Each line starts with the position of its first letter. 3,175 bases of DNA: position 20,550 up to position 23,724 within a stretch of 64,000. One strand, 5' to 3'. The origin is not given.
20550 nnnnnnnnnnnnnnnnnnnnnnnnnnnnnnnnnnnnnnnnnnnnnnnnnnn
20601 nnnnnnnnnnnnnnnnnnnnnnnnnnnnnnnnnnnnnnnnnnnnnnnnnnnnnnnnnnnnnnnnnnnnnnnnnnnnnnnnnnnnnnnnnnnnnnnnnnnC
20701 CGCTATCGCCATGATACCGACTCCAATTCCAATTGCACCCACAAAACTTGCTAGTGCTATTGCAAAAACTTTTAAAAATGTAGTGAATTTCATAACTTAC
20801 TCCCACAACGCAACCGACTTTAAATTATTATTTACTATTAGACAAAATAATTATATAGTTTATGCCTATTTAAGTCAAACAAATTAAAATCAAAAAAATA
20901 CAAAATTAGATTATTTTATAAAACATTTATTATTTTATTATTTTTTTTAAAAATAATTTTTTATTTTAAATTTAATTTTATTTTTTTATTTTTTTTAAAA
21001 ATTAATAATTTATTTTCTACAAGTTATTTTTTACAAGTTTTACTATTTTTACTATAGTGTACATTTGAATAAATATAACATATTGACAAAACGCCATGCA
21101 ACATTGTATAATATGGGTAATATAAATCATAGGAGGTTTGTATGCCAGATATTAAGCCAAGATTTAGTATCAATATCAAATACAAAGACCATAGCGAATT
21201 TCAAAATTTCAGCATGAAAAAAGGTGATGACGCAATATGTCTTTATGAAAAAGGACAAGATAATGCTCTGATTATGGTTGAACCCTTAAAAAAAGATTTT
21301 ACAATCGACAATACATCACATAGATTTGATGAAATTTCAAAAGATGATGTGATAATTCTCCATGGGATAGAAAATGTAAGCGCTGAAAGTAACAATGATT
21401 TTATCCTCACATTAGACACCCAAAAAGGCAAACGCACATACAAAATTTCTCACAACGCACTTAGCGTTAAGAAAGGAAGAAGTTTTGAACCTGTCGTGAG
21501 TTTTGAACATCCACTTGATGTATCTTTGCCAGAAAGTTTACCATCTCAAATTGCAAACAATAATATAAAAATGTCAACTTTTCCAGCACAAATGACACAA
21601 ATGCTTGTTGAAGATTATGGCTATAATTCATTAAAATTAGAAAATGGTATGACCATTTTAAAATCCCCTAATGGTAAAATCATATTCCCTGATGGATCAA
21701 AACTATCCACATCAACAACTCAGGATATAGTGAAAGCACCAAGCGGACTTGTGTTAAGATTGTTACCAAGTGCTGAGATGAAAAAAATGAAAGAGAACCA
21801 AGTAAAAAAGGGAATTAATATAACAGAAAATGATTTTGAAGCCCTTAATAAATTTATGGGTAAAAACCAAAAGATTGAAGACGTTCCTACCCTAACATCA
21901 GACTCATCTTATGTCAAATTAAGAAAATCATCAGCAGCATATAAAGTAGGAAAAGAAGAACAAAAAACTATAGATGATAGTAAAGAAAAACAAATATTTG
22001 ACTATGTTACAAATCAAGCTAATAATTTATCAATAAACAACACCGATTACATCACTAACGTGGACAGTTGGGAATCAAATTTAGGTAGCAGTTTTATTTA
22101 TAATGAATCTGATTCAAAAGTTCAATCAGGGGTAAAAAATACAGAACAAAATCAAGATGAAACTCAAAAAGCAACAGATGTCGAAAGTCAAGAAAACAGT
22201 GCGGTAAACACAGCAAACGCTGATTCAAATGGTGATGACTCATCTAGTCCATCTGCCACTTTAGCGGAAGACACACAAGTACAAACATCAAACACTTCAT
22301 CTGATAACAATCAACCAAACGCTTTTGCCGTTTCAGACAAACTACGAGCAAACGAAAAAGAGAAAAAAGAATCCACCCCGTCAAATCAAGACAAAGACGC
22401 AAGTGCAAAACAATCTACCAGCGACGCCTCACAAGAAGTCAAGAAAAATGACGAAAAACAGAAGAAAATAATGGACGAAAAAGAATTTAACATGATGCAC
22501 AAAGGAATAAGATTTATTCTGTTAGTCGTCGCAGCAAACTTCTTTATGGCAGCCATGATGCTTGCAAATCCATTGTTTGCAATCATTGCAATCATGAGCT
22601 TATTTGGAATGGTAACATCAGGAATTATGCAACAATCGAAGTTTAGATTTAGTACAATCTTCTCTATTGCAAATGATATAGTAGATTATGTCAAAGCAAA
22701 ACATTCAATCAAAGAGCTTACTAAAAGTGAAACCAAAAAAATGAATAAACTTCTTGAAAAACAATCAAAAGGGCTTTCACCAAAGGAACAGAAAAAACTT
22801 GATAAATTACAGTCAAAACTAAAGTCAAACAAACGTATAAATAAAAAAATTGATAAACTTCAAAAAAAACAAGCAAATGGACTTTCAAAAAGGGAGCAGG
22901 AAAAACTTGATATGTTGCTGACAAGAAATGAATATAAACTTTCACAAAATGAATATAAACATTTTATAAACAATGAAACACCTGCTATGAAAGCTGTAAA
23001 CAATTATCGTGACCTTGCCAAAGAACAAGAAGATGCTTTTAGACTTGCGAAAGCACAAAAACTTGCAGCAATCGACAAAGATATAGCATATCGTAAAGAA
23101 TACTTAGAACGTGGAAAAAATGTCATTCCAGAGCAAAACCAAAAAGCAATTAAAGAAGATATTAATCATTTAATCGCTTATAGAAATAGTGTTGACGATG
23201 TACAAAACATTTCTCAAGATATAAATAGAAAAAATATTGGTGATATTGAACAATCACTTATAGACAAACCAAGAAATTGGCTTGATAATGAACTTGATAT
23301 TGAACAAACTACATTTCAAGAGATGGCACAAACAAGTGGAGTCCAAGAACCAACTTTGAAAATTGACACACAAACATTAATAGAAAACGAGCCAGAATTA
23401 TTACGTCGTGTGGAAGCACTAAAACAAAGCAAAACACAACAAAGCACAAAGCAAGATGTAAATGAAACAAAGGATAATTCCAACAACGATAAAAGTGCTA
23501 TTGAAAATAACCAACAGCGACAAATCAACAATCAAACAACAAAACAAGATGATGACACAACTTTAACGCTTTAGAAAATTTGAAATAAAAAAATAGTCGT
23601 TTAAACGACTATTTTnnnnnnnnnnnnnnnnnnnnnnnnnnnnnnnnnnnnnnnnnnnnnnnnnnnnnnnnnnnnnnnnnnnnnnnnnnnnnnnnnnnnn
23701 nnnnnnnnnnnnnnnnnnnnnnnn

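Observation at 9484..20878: Third giant gene (3,769 aa) with a different architecture and anchor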

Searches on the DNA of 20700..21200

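Call 83: search_rna_families(source=window, start=20700, end=21200, threshold=evalue, max_evalue=1)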
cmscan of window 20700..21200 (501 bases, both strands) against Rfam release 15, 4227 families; matches with E-value up to 1: 0.
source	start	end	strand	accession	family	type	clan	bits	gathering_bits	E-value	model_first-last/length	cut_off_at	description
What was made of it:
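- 20794..20849 (-): Conserved 5' leader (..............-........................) including the RBS GGGAG at 20804-20800. There is no Rfam match (call 83).
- Tried and rejected: The 5' leader has no Rfam family (call 83).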

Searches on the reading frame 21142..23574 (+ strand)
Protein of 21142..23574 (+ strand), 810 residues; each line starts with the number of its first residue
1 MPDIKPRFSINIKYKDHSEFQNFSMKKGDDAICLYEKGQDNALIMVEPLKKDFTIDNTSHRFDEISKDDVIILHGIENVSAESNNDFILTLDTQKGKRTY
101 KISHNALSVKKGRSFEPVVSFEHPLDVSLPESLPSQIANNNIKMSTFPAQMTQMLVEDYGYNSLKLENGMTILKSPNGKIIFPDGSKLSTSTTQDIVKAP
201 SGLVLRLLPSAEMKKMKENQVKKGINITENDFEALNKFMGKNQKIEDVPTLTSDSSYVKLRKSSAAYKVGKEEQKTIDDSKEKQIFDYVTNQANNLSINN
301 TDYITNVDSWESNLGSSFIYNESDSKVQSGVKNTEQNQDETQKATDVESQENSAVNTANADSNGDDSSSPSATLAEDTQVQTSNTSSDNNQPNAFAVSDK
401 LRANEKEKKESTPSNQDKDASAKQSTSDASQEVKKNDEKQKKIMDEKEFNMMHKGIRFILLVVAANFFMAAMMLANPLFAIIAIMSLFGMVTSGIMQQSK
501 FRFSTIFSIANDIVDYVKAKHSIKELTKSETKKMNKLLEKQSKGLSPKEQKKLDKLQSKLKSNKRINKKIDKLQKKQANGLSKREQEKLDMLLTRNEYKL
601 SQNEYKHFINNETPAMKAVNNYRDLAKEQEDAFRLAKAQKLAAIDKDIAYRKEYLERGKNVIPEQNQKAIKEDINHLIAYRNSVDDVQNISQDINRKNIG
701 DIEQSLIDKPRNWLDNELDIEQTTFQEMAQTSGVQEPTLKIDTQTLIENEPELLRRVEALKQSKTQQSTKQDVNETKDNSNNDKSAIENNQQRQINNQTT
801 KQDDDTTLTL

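Call 5: search_protein_families(library=pfam, proteins=[window:21142-23574:+], max_evalue=0.01)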
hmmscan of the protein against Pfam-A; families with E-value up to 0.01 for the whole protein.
window:21142-23574:+ (810 aa): 0 families

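Call 47: search_protein_families(library=ncbifam, proteins=[window:21142-23574:+], max_evalue=0.1)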
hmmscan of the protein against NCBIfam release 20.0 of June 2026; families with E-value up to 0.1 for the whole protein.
window:21142-23574:+ (810 aa): 0 families

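Call 88: search_solved_structures(query=A9, max_evalue=1)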
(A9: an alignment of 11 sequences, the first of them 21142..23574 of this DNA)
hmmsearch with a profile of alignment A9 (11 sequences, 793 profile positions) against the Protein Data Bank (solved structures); distinct sequences matched with E-value up to 1: 4.
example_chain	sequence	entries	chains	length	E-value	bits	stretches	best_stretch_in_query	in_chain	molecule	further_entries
6zj3_SK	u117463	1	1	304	0.00016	23.6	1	287-402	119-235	Ribosomal protein eS8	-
6nd4_b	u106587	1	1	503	0.012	17.5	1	297-395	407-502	Nop58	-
5wlc_SB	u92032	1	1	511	0.012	17.5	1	297-395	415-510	Nop58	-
9if7_LD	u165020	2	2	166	0.88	11.3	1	466-522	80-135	PRKR-interacting protein 1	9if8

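Call 89: search_protein_families(library=pfam, alignment_id=A9, max_evalue=0.01)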
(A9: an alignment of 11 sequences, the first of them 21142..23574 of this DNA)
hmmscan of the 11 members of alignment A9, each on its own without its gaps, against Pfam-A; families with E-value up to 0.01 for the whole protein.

A. member 1, window:21142-23574:+ (810 aa): 0 families

B. families by the number of members that match (of 11 scanned): 1 family
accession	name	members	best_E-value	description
PF20990.2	DUF2207_C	1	0.0035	Predicted membrane protein (DUF2207) C-terminal domain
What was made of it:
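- Tried and rejected: For the upstream neighbour, the PDB profile hits matched only low-complexity K/E-rich regions (call 88), and Pfam gave nothing real (call 89).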
